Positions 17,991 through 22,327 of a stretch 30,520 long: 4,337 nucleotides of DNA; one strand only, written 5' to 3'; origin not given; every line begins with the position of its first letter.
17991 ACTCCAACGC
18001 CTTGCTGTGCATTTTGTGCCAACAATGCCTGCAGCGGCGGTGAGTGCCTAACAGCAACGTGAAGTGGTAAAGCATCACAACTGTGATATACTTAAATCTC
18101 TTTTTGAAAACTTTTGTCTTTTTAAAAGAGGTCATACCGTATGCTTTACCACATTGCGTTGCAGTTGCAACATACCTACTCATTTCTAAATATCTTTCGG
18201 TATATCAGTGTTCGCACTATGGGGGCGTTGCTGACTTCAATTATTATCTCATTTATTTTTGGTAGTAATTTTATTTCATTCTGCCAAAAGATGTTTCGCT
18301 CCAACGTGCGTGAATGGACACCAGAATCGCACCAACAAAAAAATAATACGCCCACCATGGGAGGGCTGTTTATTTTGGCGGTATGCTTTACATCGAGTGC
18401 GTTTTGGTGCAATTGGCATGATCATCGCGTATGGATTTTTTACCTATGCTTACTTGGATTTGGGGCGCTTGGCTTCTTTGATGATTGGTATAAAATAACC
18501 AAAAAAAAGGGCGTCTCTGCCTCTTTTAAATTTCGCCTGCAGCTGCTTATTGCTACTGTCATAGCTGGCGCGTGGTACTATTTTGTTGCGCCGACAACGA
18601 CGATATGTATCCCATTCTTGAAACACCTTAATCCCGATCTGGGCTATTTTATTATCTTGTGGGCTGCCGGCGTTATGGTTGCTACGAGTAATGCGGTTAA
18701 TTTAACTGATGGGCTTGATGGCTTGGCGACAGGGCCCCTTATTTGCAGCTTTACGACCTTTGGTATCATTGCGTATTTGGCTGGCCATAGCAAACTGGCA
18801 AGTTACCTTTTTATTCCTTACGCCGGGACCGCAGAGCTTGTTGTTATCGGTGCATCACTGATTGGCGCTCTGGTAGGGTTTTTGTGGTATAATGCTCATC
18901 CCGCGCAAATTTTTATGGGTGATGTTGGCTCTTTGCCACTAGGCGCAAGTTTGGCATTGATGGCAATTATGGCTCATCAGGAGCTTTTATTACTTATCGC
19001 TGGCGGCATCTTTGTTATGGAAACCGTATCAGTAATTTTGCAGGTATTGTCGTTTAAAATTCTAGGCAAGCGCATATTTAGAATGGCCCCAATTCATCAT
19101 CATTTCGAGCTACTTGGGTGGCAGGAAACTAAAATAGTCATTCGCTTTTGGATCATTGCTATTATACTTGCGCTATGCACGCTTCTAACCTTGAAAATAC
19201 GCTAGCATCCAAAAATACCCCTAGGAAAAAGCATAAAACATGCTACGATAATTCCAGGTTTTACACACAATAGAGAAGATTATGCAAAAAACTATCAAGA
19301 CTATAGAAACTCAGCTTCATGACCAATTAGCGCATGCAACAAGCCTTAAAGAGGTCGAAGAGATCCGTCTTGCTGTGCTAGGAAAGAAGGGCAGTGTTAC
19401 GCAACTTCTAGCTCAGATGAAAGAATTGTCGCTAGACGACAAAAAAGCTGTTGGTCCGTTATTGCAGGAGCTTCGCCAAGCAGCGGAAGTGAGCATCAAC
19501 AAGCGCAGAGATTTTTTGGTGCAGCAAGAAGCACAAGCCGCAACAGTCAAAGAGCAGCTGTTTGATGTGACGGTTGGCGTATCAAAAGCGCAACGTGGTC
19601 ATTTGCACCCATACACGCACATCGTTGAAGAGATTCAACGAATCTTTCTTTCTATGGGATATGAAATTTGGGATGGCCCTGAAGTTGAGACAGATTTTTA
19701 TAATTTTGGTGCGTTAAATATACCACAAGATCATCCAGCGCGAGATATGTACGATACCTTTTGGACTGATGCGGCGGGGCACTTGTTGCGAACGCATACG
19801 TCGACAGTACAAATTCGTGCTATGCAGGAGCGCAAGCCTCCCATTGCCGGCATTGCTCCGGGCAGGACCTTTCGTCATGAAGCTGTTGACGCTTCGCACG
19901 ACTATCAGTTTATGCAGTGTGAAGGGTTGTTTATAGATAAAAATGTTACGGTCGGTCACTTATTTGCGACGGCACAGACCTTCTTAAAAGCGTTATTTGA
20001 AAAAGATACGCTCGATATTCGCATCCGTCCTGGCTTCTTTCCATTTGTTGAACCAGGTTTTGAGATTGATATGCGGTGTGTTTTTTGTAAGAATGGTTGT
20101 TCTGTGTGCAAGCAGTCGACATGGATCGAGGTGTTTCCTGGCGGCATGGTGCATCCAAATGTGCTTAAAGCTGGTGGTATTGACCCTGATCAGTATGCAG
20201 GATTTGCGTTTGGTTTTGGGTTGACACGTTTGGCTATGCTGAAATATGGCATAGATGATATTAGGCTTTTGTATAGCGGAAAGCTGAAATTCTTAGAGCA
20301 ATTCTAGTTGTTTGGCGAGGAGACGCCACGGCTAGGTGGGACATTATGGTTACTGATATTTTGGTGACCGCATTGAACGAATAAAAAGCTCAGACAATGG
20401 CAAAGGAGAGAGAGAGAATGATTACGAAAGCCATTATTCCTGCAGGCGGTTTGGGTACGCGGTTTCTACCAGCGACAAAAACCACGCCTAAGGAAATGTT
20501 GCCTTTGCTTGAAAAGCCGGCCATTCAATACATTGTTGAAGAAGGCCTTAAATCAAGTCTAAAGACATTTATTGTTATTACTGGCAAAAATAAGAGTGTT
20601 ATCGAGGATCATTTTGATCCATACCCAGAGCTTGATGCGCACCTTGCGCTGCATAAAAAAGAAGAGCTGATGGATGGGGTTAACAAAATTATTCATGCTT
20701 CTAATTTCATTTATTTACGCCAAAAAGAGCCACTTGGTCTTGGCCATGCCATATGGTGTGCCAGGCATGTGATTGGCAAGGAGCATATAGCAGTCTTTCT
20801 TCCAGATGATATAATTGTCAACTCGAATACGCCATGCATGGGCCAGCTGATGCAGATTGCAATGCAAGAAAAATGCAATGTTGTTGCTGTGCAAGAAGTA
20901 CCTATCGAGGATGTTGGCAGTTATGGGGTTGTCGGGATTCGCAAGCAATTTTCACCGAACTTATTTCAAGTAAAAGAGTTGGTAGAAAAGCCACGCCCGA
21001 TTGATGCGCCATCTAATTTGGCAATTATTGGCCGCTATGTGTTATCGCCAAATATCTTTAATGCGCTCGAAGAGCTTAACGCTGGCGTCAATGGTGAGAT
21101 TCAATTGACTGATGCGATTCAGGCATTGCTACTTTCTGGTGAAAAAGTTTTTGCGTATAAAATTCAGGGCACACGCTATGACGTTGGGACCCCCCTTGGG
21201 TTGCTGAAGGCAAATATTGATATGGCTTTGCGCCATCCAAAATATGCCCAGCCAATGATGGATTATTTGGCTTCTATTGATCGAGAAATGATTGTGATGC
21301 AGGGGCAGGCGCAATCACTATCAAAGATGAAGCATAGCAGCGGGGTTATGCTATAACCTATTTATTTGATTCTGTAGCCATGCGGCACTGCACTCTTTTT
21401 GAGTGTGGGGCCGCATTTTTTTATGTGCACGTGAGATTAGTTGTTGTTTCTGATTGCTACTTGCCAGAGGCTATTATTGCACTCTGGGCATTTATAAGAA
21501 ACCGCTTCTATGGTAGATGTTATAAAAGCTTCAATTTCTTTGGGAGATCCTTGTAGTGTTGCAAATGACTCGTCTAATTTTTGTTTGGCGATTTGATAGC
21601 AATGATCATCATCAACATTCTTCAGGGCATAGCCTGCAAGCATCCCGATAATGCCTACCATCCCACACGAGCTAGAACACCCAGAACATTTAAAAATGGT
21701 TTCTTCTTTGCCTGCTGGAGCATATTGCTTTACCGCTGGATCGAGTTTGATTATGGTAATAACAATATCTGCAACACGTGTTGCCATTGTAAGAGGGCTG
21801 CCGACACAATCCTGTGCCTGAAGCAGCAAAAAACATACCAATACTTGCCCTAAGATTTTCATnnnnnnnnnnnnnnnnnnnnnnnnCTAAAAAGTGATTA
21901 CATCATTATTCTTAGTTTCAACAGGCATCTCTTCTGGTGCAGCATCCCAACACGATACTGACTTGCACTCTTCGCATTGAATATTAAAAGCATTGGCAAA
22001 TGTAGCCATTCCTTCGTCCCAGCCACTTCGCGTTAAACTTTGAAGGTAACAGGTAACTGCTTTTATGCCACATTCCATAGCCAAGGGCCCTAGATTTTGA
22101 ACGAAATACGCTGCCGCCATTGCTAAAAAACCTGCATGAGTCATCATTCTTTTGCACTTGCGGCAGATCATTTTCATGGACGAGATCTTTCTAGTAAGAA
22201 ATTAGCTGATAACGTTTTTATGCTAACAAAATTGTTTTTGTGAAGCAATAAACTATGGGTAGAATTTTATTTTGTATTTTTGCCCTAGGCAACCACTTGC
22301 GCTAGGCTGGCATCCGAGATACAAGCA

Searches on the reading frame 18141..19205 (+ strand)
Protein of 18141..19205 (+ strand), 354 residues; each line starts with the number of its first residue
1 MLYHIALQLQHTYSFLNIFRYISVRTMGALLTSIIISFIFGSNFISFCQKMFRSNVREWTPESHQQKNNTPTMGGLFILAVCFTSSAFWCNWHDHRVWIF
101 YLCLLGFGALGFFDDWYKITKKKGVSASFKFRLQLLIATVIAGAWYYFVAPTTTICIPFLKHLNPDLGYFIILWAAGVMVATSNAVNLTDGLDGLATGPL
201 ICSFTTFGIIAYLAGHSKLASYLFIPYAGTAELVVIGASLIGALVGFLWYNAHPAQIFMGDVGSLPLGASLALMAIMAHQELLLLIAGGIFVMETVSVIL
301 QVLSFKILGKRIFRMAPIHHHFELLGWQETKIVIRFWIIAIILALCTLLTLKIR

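Call 21: search_protein_families(library=pfam, proteins=[window:18141-19205:+], max_evalue=0.001)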
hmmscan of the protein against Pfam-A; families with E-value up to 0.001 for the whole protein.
window:18141-19205:+ (354 aa): 2 families
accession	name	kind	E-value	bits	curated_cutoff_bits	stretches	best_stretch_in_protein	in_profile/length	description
PF00953.26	Glycos_transf_4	-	9.8e-32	110.6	27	1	98-278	2-159/160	Glycosyl transferase family 4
PF10555.14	MraY_sig1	-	1.6e-05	24.6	20.1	1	67-79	1-13/13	Phospho-N-acetylmuramoyl-pentapeptide-transferase signature 1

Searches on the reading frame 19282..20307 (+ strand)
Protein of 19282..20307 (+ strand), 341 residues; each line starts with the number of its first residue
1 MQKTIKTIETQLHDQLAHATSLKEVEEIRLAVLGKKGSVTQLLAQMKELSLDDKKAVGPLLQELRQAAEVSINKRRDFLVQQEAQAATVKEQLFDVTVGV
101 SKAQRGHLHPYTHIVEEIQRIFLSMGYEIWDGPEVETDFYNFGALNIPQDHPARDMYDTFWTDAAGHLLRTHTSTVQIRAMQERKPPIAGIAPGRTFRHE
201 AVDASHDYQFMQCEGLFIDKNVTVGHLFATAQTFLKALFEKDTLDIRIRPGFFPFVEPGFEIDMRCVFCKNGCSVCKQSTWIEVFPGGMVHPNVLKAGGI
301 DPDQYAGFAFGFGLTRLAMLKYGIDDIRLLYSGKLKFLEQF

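Call 21: search_protein_families(library=pfam, proteins=[window:19282-20307:+], max_evalue=0.001)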
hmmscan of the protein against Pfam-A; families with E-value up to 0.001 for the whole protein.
window:19282-20307:+ (341 aa): 2 families
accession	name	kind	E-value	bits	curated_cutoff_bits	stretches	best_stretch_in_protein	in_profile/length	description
PF01409.25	tRNA-synt_2d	-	7e-92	307.8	19.8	1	94-341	2-246/246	tRNA synthetases class II core domain (F)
PF02912.23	Phe_tRNA-synt_N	-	1e-16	61.1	22.3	1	20-86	1-67/69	Aminoacyl tRNA synthetase class II, N-terminal domain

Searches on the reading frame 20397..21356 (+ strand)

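Call 21: search_protein_families(library=pfam, proteins=[window:20397-21356:+], max_evalue=0.001)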
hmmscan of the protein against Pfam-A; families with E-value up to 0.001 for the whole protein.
window:20397-21356:+ (319 aa): 2 families
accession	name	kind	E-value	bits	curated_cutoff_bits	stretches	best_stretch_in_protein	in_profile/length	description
PF00483.29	NTP_transferase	-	1.4e-30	107.1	21.2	1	11-275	1-241/245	Nucleotidyl transferase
PF12804.13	NTP_transf_3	-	0.00099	19.8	27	0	12-66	1-50/160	MobA-like NTP transferase domain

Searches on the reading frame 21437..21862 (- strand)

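Call 7: search_protein_families(library=pfam, proteins=[window:21437-21862:-], max_evalue=1)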
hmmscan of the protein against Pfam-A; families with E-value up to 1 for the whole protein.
window:21437-21862:- (141 aa): 3 families
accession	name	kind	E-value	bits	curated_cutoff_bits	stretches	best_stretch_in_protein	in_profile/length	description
PF10058.14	Zn_ribbon_10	-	0.03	14.5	24.2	0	116-130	38-52/54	ER junction formation factor lunapark, zinc ribbon finger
PF00298.24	Ribosomal_L11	-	0.13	13.2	21.4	1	82-111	29-59/69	Ribosomal protein L11, RNA binding domain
PF22289.1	DmmA-like_C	-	0.4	11.1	27.4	0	51-63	13-25/44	Dimethylamine monooxygenase subunit DmmA-like, C-terminal domain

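Call 8: search_protein_families(library=ncbifam, proteins=[window:21437-21862:-], max_evalue=1)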
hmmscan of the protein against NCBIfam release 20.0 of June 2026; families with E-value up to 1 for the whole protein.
window:21437-21862:- (141 aa): 4 families
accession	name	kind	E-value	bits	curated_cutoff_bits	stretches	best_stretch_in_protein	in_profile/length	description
NF011481.0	PRK14890.1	equivalog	0.012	15.6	61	1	114-131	19-36/61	putative Zn-ribbon RNA-binding protein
NF041909.1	HVO_2753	equivalog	0.042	13.7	80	1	118-133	22-37/59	HVO_2753 family zinc finger protein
NF047912.1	ECs_2282_CxxC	subfamily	0.12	12.3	37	0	121-132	1-12/60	ECs_2282 family putative zinc-binding protein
NF052617.1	slr0373_blue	equivalog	0.4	10.7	100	0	123-132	61-70/113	slr0373 family blue light stress response protein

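Call 62: search_protein_families(library=padloc, proteins=[window:21437-21862:-], max_evalue=1)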
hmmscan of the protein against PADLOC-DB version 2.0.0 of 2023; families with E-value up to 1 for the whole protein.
window:21437-21862:- (141 aa): 0 families

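Call 63: search_protein_families(library=phrogs, proteins=[window:21437-21862:-], max_evalue=1)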
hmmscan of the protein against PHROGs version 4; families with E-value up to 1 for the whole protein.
window:21437-21862:- (141 aa): 11 families
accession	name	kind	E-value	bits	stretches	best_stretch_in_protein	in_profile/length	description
phrog_5685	-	unknown function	0.0036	18.7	1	41-119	18-88/97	-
phrog_19044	-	unknown function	0.048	14.9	1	89-132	55-98/123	-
phrog_3786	-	unknown function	0.071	14.1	0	118-135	29-46/86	-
phrog_33003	-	unknown function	0.12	13.7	0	54-97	60-104/109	-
phrog_16186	-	unknown function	0.12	13.4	1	121-136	5-20/50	-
phrog_23625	-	unknown function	0.14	13.2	1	46-62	35-51/57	-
phrog_8506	-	unknown function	0.23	12.4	1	121-139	2-20/71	-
phrog_17015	-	unknown function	0.36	11.9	0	122-130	12-20/48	-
phrog_5311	-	DNA, RNA and nucleotide metabolism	0.42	9.7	1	53-98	120-167/692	helicase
phrog_34024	-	unknown function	0.43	11.6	1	75-98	4-26/62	-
phrog_10623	-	unknown function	0.47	11.6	0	52-72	2-22/56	-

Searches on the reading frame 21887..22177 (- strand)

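Call 7: search_protein_families(library=pfam, proteins=[window:21887-22177:-], max_evalue=1)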
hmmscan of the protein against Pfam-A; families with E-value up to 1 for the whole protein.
window:21887-22177:- (96 aa): 1 family
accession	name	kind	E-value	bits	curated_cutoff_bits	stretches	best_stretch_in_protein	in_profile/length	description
PF02701.20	Zn_ribbon_Dof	-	0.24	12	26.6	1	4-18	30-44/59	Dof domain, zinc finger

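Call 8: search_protein_families(library=ncbifam, proteins=[window:21887-22177:-], max_evalue=1)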
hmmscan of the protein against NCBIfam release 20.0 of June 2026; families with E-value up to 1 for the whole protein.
window:21887-22177:- (96 aa): 0 families

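Call 62: search_protein_families(library=padloc, proteins=[window:21887-22177:-], max_evalue=1)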
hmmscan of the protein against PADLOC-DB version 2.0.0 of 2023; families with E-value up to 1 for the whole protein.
window:21887-22177:- (96 aa): 0 families

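Call 63: search_protein_families(library=phrogs, proteins=[window:21887-22177:-], max_evalue=1)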
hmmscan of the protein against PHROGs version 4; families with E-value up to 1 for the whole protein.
window:21887-22177:- (96 aa): 2 families
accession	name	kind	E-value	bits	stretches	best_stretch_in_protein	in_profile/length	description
phrog_20404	-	unknown function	0.27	12.1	0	15-47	4-33/40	-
phrog_26460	-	unknown function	0.51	11.5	0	34-74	8-48/71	-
